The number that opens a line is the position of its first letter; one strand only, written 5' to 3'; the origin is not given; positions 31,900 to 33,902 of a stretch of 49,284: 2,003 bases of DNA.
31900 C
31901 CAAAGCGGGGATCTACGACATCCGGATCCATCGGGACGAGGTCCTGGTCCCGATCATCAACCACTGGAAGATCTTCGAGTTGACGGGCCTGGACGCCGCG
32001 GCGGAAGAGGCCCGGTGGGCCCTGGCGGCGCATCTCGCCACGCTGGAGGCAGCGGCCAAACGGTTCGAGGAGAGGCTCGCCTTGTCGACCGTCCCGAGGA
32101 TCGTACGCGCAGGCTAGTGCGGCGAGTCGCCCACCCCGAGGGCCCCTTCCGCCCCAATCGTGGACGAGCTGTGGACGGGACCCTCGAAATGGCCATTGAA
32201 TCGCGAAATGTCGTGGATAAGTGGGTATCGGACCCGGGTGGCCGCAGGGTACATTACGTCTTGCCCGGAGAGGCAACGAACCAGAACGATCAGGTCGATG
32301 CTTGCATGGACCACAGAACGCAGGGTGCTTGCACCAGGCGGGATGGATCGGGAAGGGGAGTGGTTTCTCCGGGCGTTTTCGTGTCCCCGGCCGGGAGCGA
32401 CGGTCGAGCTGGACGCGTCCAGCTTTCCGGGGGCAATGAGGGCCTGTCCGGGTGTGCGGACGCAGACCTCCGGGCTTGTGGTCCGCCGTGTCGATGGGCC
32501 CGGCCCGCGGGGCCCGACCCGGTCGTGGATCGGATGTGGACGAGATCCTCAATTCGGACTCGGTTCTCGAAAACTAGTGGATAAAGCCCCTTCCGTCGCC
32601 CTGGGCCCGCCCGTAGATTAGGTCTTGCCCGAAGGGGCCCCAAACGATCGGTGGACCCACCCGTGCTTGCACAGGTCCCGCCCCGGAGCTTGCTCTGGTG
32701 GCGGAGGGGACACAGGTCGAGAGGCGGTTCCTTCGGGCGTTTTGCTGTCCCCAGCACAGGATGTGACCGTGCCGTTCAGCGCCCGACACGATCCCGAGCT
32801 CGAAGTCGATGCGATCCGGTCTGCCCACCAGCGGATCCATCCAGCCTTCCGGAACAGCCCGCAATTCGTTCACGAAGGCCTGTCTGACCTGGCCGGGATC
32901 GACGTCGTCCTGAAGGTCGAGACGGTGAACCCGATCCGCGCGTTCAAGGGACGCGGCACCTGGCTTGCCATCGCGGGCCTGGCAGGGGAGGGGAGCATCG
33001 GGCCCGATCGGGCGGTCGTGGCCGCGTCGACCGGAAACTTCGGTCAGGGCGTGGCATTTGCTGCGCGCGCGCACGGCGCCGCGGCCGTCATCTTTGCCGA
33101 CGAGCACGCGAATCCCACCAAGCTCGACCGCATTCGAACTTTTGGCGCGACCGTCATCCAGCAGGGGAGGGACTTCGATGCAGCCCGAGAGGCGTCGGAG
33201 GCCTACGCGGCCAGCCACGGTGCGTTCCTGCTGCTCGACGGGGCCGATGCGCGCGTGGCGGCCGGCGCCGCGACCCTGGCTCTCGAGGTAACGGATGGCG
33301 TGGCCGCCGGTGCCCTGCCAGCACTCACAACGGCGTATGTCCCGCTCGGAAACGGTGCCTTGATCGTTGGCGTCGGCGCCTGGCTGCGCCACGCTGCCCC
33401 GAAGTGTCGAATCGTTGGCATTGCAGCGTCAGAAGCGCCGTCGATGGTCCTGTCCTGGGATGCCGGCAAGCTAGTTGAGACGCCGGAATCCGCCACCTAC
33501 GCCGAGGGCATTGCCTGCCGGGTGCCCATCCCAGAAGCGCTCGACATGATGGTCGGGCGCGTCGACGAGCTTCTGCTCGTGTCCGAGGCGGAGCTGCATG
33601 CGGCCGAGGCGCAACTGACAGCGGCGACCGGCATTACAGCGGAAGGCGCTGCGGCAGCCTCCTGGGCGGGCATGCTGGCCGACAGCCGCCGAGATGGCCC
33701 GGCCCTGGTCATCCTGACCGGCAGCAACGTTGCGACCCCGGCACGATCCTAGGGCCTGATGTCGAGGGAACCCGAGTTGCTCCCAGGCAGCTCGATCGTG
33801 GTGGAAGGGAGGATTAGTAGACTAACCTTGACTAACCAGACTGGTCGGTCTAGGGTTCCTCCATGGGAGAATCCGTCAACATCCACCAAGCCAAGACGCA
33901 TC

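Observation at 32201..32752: Two diverged tandem copies of an unclassified ~190-nt element in a 645-bp non-coding region upstream of a PLP-dependent enzyme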

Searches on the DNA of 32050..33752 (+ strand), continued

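Call 59: search_rna_families(sources=[L003, L006, L007, L011, L013, L016, L018, L020, L022, L025, L029, L030, L034, L039, L043, L045, L049, L052], threshold=gathering)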
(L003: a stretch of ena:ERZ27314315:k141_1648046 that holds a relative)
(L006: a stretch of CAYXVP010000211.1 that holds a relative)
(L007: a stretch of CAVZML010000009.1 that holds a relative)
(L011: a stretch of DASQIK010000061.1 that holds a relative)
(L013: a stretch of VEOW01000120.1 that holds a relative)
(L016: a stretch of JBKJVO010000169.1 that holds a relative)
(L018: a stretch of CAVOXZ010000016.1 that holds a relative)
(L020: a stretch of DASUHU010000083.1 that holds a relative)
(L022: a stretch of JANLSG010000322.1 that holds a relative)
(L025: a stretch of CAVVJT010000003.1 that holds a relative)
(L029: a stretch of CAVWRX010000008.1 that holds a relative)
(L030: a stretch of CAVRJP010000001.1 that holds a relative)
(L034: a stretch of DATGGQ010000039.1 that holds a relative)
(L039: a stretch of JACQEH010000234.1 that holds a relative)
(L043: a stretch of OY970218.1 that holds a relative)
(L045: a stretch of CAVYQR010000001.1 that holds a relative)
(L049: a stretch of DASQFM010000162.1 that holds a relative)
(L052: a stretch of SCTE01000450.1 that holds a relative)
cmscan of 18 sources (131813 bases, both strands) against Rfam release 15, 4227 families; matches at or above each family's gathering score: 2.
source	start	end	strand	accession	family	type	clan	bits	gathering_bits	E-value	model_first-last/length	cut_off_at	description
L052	5587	5654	+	RF01781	ASdes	Gene; sRNA;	-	53.7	40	1.6e-09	1-68/68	no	ASdes TB sRNA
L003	1067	1134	-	RF01781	ASdes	Gene; sRNA;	-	46.9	40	1.7e-07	1-68/68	no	ASdes TB sRNA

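Call 67: search_with_rna_model(model_id=R2, sources=[L053, L054, L055, L056, L057, L058, L059, L060, L061, L062, L063, L064, L065, L066, L067, L068, L069, L070, L071, L072, L073, L074, L075, L076, L077, L078, L079, L080, L081, L082, L083, L084, L085, L086, L087, L088, L089, L090, L091, L092, L093, L094, L095, L096, L097, L098, L099, L100, L101, L102, L103, L104, L105, L106, L107, L108, L109, L110, L111, L112, L113, L114, L115, L116, L117, L118, L119, L120, L121, L122, L123, L124, L125, L126, L127, L128, L129, L130, L131, L132], max_evalue=0.001, make_alignment=true)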
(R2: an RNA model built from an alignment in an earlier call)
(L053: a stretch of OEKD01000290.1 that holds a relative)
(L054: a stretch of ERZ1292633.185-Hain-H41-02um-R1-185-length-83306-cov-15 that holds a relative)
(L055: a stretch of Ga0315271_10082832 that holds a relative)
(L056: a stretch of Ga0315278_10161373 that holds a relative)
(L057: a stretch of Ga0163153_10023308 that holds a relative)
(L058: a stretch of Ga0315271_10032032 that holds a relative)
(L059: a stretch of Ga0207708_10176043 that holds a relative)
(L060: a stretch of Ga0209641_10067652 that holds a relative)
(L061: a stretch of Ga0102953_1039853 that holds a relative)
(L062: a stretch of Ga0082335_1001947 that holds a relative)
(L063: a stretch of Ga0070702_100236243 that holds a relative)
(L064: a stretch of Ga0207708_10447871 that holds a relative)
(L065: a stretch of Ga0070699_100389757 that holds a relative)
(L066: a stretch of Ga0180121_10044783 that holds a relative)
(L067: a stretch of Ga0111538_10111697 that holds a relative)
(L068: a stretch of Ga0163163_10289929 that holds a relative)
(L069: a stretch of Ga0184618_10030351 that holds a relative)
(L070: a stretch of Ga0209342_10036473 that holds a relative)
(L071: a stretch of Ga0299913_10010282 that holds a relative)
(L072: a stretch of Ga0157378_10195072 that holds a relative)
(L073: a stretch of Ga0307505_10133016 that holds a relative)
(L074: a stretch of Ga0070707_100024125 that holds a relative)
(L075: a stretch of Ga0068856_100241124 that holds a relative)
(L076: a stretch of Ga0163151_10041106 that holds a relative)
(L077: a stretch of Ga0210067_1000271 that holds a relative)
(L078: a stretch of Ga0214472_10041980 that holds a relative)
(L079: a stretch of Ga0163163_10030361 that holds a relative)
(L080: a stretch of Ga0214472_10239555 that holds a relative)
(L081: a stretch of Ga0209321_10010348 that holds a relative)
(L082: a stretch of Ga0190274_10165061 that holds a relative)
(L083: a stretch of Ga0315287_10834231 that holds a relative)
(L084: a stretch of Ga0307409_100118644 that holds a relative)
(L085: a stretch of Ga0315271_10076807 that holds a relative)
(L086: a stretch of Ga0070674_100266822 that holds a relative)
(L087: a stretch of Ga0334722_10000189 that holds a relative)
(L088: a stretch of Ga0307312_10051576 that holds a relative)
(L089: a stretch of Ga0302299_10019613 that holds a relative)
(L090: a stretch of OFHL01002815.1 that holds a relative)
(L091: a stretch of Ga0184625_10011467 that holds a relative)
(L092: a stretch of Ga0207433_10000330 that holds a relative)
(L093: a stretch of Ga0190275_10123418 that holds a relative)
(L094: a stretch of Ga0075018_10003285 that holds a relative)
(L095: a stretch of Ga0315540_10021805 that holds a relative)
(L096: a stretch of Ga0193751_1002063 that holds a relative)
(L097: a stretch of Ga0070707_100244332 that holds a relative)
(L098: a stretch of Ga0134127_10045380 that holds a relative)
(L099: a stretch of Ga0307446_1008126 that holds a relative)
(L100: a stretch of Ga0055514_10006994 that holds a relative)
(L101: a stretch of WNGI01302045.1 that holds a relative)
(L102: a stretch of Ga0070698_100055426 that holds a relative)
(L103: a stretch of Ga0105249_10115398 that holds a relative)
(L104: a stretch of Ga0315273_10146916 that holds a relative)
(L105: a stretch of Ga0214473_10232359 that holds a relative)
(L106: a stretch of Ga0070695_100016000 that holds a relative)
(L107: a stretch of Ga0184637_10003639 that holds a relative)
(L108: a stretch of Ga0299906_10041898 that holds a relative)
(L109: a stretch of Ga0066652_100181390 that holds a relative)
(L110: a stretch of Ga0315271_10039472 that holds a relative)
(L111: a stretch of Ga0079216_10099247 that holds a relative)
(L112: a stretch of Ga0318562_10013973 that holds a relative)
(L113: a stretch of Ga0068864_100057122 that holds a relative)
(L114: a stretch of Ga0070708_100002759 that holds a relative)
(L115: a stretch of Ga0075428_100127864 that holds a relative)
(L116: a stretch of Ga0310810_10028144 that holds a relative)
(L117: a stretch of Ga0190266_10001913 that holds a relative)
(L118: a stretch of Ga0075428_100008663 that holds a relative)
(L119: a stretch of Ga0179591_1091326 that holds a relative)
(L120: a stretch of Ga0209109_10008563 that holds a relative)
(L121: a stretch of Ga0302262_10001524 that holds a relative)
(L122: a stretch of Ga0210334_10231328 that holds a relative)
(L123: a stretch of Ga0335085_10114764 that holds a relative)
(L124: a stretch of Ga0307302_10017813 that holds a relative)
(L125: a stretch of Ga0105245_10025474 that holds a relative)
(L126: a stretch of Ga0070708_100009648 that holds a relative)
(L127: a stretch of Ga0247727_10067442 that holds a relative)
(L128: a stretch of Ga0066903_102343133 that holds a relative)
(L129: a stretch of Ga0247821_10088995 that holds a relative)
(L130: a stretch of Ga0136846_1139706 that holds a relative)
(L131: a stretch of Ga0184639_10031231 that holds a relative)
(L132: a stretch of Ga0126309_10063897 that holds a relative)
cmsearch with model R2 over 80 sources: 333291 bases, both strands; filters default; matches with E-value up to 0.001: 106.
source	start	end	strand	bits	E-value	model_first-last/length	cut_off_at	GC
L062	1633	1772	+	128.2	5.7e-29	1-140/140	no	0.58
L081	1542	1681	+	124.7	4e-28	1-140/140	no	0.58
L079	2120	2257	+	122.8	1.2e-27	1-140/140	no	0.66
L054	157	294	-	120.1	5.5e-27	1-140/140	no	0.6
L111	772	910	-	118.4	1.4e-26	1-140/140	no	0.58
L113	3165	3304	+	112.6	3.8e-25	1-140/140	no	0.59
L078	2886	3027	+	112.3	4.6e-25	1-140/140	no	0.61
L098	1369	1509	+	111.7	6.5e-25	1-140/140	no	0.62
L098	141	281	+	109.1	2.8e-24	1-140/140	no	0.58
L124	415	554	+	108.9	3.1e-24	1-140/140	no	0.64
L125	1700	1840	-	108.8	3.3e-24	1-140/140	no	0.62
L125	2945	3085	-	108.4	4.1e-24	1-140/140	no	0.6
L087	3185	3327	-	108.4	4.2e-24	1-140/140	no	0.57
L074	1649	1788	+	108.3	4.6e-24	1-140/140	no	0.64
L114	6040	6180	-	107.4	7.3e-24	1-140/140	no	0.62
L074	1091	1233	+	107.3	7.9e-24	1-140/140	no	0.59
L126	432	575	+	107.2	8.5e-24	1-140/140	no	0.62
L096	7752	7891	+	106.8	1e-23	1-140/140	no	0.59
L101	987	1127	-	106.8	1e-23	1-140/140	no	0.61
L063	931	1070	-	106.5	1.3e-23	1-140/140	no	0.61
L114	7264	7408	-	106.4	1.3e-23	1-140/140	no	0.6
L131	300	438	+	106.1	1.6e-23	1-140/140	no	0.6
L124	52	192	+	105.8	1.9e-23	1-140/140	no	0.58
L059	433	573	-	105.6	2e-23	1-140/140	no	0.59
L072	356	496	-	105.6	2.1e-23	1-140/140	no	0.58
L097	1435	1576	-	105.1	2.8e-23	1-140/140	no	0.66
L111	113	254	-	104.9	3.1e-23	1-140/140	no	0.59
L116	4622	4762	-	104.1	4.7e-23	1-140/140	no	0.6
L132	1440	1580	-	103.7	6.2e-23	1-140/140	no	0.61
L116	3345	3485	-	103.6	6.4e-23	1-140/140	no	0.62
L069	436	576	+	101.7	1.9e-22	1-140/140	no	0.62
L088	203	343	+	101.6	2e-22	1-140/140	no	0.62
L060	1662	1801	-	101.3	2.4e-22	1-140/140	no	0.66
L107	2508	2647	+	99.4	6.7e-22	1-140/140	no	0.61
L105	1549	1688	-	99.3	7.5e-22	1-140/140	no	0.66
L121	3814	3957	-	98.6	1.1e-21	1-140/140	no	0.65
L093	2030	2174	+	98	1.6e-21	1-140/140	no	0.57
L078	3592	3736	+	97.9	1.6e-21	1-140/140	no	0.65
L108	2608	2747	+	96.7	3.2e-21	1-140/140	no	0.65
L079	1729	1913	+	96.4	3.8e-21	1-140/140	no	0.63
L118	10790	10928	+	96.1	4.5e-21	1-140/140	no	0.61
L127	1879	2013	-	96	4.7e-21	1-140/140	no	0.63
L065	442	582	-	95.7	5.5e-21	1-140/140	no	0.6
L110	837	980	+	94.9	8.6e-21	1-140/140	no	0.65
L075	158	302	+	94.8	9.5e-21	1-140/140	no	0.63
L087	2879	3017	-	94.4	1.2e-20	1-140/140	no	0.63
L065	143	287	-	94.3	1.2e-20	1-140/140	no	0.63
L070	184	321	+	92.4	3.6e-20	1-140/140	no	0.64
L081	1818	1955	+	92.4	3.6e-20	1-140/140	no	0.64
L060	2042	2225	-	91.4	6.4e-20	1-140/140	no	0.66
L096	8632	8775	+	90.7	9.7e-20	1-140/140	no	0.65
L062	1963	2100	+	90.7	9.7e-20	1-140/140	no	0.64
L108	1912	2095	+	87.5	5.8e-19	1-140/140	no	0.62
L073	995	1104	+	86.1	1.3e-18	1-140/140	no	0.59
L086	841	949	-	83.8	4.7e-18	1-140/140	no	0.61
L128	144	253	+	81.3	1.9e-17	1-140/140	no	0.6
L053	8016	8126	+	79.7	4.8e-17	1-140/140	no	0.67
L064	379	484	-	78.6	9.2e-17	1-140/140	no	0.59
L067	2814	2919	+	78.6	9.2e-17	1-140/140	no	0.59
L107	2211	2329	+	77.7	1.5e-16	1-140/140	no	0.65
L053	7744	7852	+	76.9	2.4e-16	1-140/140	no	0.61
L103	244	352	+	75.7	4.6e-16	1-140/140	no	0.57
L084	1784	1889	-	75.2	6.4e-16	1-140/140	no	0.58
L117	1367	1475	+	75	7.2e-16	1-140/140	no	0.58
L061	1574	1685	+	74.9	7.4e-16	1-140/140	no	0.65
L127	2170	2288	-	74.4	1e-15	1-140/140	no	0.62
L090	471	578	-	71.4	5.4e-15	1-140/140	no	0.57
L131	25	143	+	70.6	8.7e-15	1-140/140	no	0.61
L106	4225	4332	-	69.2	1.9e-14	1-140/140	no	0.51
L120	2349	2455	-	68.5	2.9e-14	1-140/140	no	0.61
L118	10467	10582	+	68.3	3.2e-14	1-140/140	no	0.61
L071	7731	7837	+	66.5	8.8e-14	1-140/140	no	0.59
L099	3108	3217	-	66.2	1e-13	1-140/140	no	0.59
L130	2250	2358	-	66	1.2e-13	1-140/140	no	0.57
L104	891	997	+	65.4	1.7e-13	1-140/140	no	0.63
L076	200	307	-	65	2e-13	1-140/140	no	0.55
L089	1440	1546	-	65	2.1e-13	1-140/140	no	0.64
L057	4206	4313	-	64.7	2.4e-13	1-140/140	no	0.56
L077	5974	6083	+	63.8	4e-13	1-140/140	no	0.63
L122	7465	7574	-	62.5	8.3e-13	1-140/140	no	0.61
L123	244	353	-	62.2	1e-12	1-140/140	no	0.63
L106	3971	4078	-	61.7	1.3e-12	1-140/140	no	0.56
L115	1065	1170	-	61.4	1.6e-12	1-140/140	no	0.5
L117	2522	2631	+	61.4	1.6e-12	1-140/140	no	0.58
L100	957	1140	+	61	2e-12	1-140/140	no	0.66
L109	735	841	+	59.9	3.6e-12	1-140/140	no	0.6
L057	3708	3817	-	59.4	4.8e-12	1-140/140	no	0.6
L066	1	103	-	58.9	6.5e-12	1-134/140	3'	0.6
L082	719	825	+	58.4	8.5e-12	1-140/140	no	0.6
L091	3593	3699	-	58.3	8.9e-12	1-140/140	no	0.62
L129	2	111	-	58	1.1e-11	1-140/140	no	0.61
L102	2684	2790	-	57.2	1.7e-11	1-140/140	no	0.6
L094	1528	1634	+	56.8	2.1e-11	1-140/140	no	0.59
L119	2975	3081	+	56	3.4e-11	1-140/140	no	0.61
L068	232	338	-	55.6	4.3e-11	1-140/140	no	0.59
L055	150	256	-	55.4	4.6e-11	1-140/140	no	0.62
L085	606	712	+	55.3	4.9e-11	1-140/140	no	0.6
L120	4322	4431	-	55.3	4.9e-11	1-140/140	no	0.67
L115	791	896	-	55.2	5.3e-11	1-140/140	no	0.59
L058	1914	2020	+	55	5.8e-11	1-140/140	no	0.61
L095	659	768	-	54.6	7.4e-11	1-140/140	no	0.62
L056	1907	2013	-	52.3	2.7e-10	1-140/140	no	0.59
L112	1272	1377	+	48.7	2.1e-09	1-140/140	no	0.59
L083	1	95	-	46.7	6.4e-09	1-87/140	3'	0.66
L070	1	65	+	44.1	2.9e-08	76-140/140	5'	0.57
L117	404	512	+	43.9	3.2e-08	1-140/140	no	0.58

Alignment A6: 106 matches aligned to the model, 319 columns, each read 5' to 3' on its own strand. Consensus structure (alignment columns), stored with it:
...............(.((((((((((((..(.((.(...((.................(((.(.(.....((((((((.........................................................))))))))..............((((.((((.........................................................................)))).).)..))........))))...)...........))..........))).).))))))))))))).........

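Call 73: search_dna_similar(query=window:32140-32760:+, collection=plasmids, mode=distant, max_rows=5)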
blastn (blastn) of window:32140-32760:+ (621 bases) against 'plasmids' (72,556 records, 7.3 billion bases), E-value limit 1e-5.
No match.

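Call 74: search_dna_similar(query=window:32140-32760:+, collection=phages, mode=distant, max_rows=5)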
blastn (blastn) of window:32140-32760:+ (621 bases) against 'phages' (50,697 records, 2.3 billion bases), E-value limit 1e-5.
No match.
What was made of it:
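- On MITE, mobile repeat or duplicated gene fragment: No match in plasmids or phages (calls 73, 74).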

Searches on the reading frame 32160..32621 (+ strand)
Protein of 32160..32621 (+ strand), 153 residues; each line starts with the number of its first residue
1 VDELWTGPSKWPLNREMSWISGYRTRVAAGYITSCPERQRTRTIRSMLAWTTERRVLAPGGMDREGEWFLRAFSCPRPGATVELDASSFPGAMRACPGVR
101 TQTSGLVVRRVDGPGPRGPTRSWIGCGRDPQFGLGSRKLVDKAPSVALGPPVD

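Call 7: search_protein_families(library=pfam, proteins=[window:32160-32621:+])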
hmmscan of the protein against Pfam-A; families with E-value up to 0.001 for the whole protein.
window:32160-32621:+ (153 aa): 0 families
